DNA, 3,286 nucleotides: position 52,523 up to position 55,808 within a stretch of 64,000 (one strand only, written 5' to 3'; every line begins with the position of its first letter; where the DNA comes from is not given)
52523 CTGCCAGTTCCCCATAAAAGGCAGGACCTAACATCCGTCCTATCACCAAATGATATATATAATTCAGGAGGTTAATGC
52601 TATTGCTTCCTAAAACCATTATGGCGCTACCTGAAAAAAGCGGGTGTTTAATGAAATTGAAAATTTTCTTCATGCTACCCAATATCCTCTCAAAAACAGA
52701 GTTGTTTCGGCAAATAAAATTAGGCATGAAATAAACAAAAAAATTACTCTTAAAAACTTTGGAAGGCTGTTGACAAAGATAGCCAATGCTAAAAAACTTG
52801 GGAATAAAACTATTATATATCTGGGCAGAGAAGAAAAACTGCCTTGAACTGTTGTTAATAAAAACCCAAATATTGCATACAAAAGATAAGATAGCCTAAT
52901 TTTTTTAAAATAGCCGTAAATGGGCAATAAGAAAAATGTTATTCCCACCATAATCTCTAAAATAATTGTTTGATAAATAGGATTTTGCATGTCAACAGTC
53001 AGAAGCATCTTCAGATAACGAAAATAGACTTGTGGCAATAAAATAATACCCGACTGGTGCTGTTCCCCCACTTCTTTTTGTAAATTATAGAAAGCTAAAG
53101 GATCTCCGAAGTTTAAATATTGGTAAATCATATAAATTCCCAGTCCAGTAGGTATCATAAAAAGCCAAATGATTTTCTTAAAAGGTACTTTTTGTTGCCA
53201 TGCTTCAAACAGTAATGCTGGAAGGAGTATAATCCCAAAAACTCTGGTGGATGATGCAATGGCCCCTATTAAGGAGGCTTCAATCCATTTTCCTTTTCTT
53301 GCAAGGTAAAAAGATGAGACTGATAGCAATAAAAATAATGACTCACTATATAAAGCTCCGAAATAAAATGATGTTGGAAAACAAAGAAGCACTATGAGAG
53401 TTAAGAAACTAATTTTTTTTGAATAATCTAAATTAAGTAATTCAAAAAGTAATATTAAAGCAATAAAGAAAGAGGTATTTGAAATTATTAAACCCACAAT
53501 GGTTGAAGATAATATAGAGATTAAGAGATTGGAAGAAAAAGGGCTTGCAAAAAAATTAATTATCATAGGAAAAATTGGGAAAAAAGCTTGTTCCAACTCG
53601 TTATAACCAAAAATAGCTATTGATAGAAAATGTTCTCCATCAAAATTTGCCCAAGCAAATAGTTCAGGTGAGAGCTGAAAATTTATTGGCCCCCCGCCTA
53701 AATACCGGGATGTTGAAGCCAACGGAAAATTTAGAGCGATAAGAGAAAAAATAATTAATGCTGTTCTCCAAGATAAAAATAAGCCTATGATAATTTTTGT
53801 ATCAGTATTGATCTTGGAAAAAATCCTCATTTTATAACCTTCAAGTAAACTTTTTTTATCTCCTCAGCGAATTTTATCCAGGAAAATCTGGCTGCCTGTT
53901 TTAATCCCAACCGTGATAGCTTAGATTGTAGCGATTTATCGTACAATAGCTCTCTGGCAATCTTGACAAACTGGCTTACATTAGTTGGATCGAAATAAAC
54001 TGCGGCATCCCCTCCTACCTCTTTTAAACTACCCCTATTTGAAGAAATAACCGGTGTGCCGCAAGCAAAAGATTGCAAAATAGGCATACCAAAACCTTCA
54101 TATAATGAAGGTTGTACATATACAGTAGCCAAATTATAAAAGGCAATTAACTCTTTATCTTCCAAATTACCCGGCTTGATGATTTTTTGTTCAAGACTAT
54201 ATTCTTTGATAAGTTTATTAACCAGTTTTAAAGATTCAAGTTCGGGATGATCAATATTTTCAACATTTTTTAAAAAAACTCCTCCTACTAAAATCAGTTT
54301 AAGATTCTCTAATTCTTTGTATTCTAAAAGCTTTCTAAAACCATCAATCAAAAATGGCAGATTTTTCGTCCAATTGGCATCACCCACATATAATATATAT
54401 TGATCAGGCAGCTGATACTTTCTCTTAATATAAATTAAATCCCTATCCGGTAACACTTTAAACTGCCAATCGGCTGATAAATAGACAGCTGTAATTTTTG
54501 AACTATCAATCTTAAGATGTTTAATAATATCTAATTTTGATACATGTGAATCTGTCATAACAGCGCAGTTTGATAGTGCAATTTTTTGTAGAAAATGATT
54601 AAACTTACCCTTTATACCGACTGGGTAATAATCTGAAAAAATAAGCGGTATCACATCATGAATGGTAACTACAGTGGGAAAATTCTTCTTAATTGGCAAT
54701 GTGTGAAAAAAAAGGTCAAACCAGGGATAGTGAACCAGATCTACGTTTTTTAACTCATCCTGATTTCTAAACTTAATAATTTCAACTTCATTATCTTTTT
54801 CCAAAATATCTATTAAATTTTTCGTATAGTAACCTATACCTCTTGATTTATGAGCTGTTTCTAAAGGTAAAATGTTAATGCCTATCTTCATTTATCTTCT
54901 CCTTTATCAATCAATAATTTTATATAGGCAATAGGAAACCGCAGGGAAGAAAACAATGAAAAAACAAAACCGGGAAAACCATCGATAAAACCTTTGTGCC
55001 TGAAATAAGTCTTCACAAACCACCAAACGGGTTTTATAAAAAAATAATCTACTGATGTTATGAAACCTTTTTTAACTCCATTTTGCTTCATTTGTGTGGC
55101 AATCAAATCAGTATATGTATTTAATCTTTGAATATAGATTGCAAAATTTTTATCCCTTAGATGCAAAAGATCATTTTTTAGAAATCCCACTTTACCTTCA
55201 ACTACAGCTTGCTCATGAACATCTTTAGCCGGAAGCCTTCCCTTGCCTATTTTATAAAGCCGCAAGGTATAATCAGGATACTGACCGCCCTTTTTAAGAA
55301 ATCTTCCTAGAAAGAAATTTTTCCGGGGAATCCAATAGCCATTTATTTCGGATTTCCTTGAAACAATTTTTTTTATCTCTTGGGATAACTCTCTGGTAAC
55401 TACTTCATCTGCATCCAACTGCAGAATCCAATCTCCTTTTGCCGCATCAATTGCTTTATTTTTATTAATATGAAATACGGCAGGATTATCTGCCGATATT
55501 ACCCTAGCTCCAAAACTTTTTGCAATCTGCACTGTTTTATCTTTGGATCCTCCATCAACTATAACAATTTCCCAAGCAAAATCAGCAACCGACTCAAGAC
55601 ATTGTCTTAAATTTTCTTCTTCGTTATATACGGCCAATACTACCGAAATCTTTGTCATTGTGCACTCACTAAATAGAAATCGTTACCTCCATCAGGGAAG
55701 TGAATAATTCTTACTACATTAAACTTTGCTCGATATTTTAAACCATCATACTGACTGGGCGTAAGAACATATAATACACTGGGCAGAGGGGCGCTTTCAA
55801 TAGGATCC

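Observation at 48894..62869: Array of five GT39/ArnT-like GT-C paralogs with tandem duplicates, a PIG-V-like protein, a Wzx-like flippase, and eight or nine GtrB/DPM1-type GT2s in the window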

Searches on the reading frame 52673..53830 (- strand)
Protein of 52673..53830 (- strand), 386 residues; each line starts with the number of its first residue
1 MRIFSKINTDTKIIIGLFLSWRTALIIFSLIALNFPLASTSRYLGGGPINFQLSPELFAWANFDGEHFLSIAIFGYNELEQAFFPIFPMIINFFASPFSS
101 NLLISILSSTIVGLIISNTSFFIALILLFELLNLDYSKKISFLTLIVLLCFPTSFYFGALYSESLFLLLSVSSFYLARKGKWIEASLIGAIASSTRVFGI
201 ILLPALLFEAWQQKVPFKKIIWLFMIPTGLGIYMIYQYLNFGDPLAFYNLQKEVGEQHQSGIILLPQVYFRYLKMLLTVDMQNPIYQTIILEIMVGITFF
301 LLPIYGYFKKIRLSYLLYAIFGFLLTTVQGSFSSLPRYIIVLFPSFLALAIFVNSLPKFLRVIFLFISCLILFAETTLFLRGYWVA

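Call 6: search_protein_families(library=pfam, proteins=[window:52673-53830:-], max_evalue=0.01)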
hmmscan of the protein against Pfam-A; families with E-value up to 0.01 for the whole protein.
window:52673-53830:- (386 aa): 1 family
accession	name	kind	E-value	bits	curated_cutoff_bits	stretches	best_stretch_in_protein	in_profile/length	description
PF04188.19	Mannosyl_trans2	-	4.2e-11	43.3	22.4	1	54-211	52-214/443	Mannosyltransferase (PIG-V)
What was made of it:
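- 52670..53830 (-): PIG-V-like (GT76-type) GT-C membrane protein. PF04188 at 43.3 bits against a cut-off of 22.4 (call 6).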

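Call 58: search_protein_families(library=ncbifam, proteins=[window:52673-53830:-], max_evalue=0.001)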
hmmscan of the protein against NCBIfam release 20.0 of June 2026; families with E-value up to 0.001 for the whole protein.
window:52673-53830:- (386 aa): 0 families

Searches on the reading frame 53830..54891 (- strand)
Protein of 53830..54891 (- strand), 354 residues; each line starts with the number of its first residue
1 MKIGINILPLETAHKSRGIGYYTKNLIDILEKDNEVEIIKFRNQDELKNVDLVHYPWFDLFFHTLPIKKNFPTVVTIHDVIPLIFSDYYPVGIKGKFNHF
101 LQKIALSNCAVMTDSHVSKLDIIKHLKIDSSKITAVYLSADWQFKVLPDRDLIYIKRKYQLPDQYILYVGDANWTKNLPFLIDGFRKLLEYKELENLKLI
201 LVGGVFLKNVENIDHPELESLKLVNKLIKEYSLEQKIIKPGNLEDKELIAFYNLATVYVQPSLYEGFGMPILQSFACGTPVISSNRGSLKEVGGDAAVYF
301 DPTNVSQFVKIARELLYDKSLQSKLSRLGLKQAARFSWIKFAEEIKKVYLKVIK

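Call 6: search_protein_families(library=pfam, proteins=[window:53830-54891:-], max_evalue=0.01)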
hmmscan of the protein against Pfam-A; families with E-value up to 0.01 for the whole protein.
window:53830-54891:- (354 aa): 5 families
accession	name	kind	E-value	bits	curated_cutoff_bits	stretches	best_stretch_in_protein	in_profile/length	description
PF00534.26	Glycos_transf_1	-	4e-30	105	26.4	1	162-327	14-167/172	Glycosyl transferases group 1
PF13692.12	Glyco_trans_1_4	-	4.9e-21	75.9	27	1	164-317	2-141/142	Glycosyl transferases group 1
PF13439.12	Glyco_transf_4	-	1.8e-05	25.2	28.5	1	47-137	68-163/170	Glycosyltransferase Family 4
PF20706.3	GT4-conflict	-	0.0025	17.3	26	1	246-286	273-313/385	Family 4 Glycosyltransferase in conflict systems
PF13524.12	Glyco_trans_1_2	-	0.0027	18.1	25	1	237-337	29-134/144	Glycosyl transferase-like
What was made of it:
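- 53827..54891 (-): GT4 (GT-B fold) cytoplasmic glycosyltransferase of the core. PF00534 at 105 bits (call 6).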

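Call 58: search_protein_families(library=ncbifam, proteins=[window:53830-54891:-], max_evalue=0.001)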
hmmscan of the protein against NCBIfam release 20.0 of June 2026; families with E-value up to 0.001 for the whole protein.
window:53830-54891:- (354 aa): 24 families
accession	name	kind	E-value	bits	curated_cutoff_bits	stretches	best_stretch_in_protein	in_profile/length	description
TIGR02149.1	glgA_Coryne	subfamily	1e-20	74.3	302.4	1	48-353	82-391/391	glycogen synthase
TIGR03449.1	mycothiol_MshA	equivalog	1.9e-19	69.8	462.5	1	119-352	176-403/406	D-inositol-3-phosphate glycosyltransferase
TIGR04047.1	MSMEG_0565_glyc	hypoth_equivalog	5.4e-18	65.2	259.85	1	151-349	180-371/373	MSMEG_0565 family glycosyltransferase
TIGR04157.1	glyco_rSAM_CFB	subfamily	1e-14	54.4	400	1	122-296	184-342/406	TIGR04157 family glycosyltransferase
TIGR02472.1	sucr_P_syn_N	equivalog_domain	1.4e-13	50.5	576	1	165-343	250-432/439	sucrose-phosphate synthase, putative, glycosyltransferase domain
TIGR03999.1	thiol_BshA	equivalog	6.1e-13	48.4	273.7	1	214-353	237-374/375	N-acetyl-alpha-D-glucosaminyl L-malate synthase BshA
TIGR02468.1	sucrsPsyn_pln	equivalog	7.3e-11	40.6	1143.95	1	166-342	482-661/1051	sucrose-phosphate synthase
TIGR02470.1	sucr_synth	equivalog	8.9e-11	40.6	810.4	1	173-332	560-727/784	sucrose synthase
NF038295.1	EPS_HpsP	equivalog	1.2e-09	37.6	550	1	155-352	197-387/388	hormogonium polysaccharide biosynthesis glycosyltransferase HpsP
NF050063.1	ProtGlycPglJ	equivalog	1.9e-09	37.2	500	1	92-345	128-359/363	N-acetylgalactosamine-N,N'-diacetylbacillosaminyl-diphospho-undecaprenol 4-alpha-N-acetylgalactosaminyltransferase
NF012028.0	PRK15484.1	subfamily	2.6e-09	36.6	618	1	163-298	193-321/380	lipopolysaccharide N-acetylglucosaminyltransferase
NF053787.1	GlcN_PG_synth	equivalog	7.8e-09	34.8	480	1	72-353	108-360/361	N-acetylglucosaminyl phosphatidylglycerol synthase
NF041010.1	glycosy_Agl16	equivalog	8.4e-09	34.7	575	1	59-350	93-349/352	glycosylation protein Agl16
NF041876.1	EPS_EpsE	equivalog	3.7e-08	33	400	1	224-333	265-376/389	exopolysaccharide biosynthesis GT4 family glycosyltransferase EpsE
NF047880.1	glyco_SdgA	exception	4.6e-08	32.1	800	1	221-338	358-476/488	serine-aspartate repeat adhesin O-glycosyltransferase SdgA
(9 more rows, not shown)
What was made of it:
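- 53827..54891 (-): NCBIfam hits are generic and sub-threshold (call 58).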

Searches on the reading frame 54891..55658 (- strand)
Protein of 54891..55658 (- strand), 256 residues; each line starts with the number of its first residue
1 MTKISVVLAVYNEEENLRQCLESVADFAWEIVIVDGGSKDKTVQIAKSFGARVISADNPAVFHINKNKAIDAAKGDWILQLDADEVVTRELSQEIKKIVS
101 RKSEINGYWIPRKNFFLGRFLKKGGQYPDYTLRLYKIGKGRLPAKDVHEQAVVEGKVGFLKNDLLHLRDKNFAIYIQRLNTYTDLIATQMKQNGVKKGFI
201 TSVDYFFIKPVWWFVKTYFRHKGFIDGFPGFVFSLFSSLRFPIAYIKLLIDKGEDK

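Call 6: search_protein_families(library=pfam, proteins=[window:54891-55658:-], max_evalue=0.01)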
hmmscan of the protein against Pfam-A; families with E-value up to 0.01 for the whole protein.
window:54891-55658:- (256 aa): 4 families
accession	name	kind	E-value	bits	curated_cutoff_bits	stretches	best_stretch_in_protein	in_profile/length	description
PF00535.33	Glycos_transf_2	-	1.5e-24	87.3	23.3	1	5-112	1-117/168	Glycosyl transferase family 2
PF13704.12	Glyco_tranf_2_4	-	0.00019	22.3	27.5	1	12-89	2-86/98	Glycosyl transferase family 2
PF10111.15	Glyco_tranf_2_2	-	0.00023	21.2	27.3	1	5-101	1-108/276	Glycosyltransferase like family 2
PF13641.12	Glyco_tranf_2_3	-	0.0024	18.4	27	1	4-90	3-102/230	Glycosyltransferase like family 2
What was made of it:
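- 54888..55658 (-): GT2 (256 aa), soluble, GmaR/SunS/TIGR04283-like N-terminal domain; not DPM1-type. PF00535 at 87.3 bits (call 6).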

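Call 20: search_protein_families(library=ncbifam, proteins=[window:54891-55658:-], max_evalue=0.00001)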
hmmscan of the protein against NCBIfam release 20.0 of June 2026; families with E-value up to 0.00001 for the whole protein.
window:54891-55658:- (256 aa): 13 families
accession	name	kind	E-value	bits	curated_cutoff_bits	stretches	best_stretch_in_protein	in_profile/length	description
TIGR04283.1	glyco_like_mftF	equivalog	3.3e-17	62.8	182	1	4-108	1-106/221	TIGR04283 family arsenosugar biosynthesis glycosyltransferase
NF007482.0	PRK10073.1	equivalog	3.2e-13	49.4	423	1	2-98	6-109/334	glycosyltransferase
TIGR04195.1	S_glycosyl_SunS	equivalog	2.1e-11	43.3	350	1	4-98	59-154/421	SunS family peptide S-glycosyltransferase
NF010496.0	PRK13915.1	equivalog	2.4e-09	36.7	262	1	2-84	31-126/307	glucosyl-3-phosphoglycerate synthase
NF041875.1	EPS_EpsD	equivalog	5.7e-09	35.8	370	1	4-94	1-99/325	exopolysaccharide biosynthesis glycosyltransferase EpsD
NF053739.1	GlytfEpsEBac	equivalog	2.5e-08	33.2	450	1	3-92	2-101/265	glycosyltransferase EpsE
NF041391.1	DPhHxTase_Halo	equivalog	4.5e-08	32.4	375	1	10-90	3-84/213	dolichyl-phosphate hexose transferase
NF050050.1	ProtGlycPglI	equivalog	4.6e-08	32.8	500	1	1-107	1-117/306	GalNAc(5)-diNAcBac-PP-undecaprenol beta-1,3-glucosyltransferase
NF038302.1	EPS_HpsE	equivalog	6.6e-08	31.9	300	1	3-96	2-108/307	hormogonium polysaccharide biosynthesis glycosyltransferase HpsE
NF047683.1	TeichurnBiosyTuaG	equivalog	1.2e-07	31.6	400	1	3-90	7-102/252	teichuronic acid biosynthesis protein TuaG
TIGR04182.1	glyco_TIGR04182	equivalog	3e-07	30.1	325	1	4-87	2-85/293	S-layer glycoprotein N-glycosyltransferase AglJ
TIGR03937.1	PgaC_IcaA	equivalog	3.1e-07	29.7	422.3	1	2-90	45-141/407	poly-beta-1,6-N-acetyl-D-glucosamine synthase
TIGR03965.1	mycofact_glyco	equivalog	4.9e-06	25.7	280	1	3-88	75-168/467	mycofactocin biosynthesis glycosyltransferase MftF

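Call 22: search_solved_structures(query=window:54891-55658:-, max_evalue=0.001)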
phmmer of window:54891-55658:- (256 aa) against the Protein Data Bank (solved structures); distinct sequences matched with E-value up to 0.001: 18.
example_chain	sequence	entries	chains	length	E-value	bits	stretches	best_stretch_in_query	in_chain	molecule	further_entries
22ao_A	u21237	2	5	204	1.5e-18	70.4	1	4-158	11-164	GmaR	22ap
9omm_A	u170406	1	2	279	3.7e-09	39.6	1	4-105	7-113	Glycosyltransferase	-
9omj_A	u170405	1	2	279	3.8e-09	39.6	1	4-105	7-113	Glycosyltransferase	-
9omh_A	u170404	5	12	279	3.9e-09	39.6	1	4-105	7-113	Glycosyltransferase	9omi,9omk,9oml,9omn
7msp_A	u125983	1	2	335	7.3e-09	38.7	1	6-99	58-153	SPbeta prophage-derived glycosyltransferase SunS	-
7msn_A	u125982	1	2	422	1.1e-08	38.1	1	7-99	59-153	SPbeta prophage-derived glycosyltransferase SunS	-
6p61_A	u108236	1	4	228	4.6e-07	32.8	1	4-100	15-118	Glycosyltransferase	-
7msk_A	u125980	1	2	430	4.4e-06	29.6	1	7-89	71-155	Glyco_trans_2-like domain-containing protein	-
5tze_C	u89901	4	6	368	0.0002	24.1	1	3-96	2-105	Glycosyl transferase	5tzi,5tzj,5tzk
9bhc_C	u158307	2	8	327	0.00033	23.4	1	2-101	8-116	Undecaprenyl-phosphate 4-deoxy-4-formamido-L-arabinose transferase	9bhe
3bcv_A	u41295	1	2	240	0.00035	23.3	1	2-96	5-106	Putative glycosyltransferase protein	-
5tz8_A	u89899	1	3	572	0.00038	23.2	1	3-96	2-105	Glycosyl transferase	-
8vxh_A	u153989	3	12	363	0.00041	23.1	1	2-101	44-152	Undecaprenyl-phosphate 4-deoxy-4-formamido-L-arabinose transferase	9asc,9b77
2z87_A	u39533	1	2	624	0.00057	22.6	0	4-89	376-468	Chondroitin synthase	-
2z86_A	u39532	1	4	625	0.00057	22.6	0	4-89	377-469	Chondroitin synthase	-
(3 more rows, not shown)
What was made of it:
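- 54888..55658 (-): Best PDB hit is GmaR, E 1.5e-18 (call 22).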
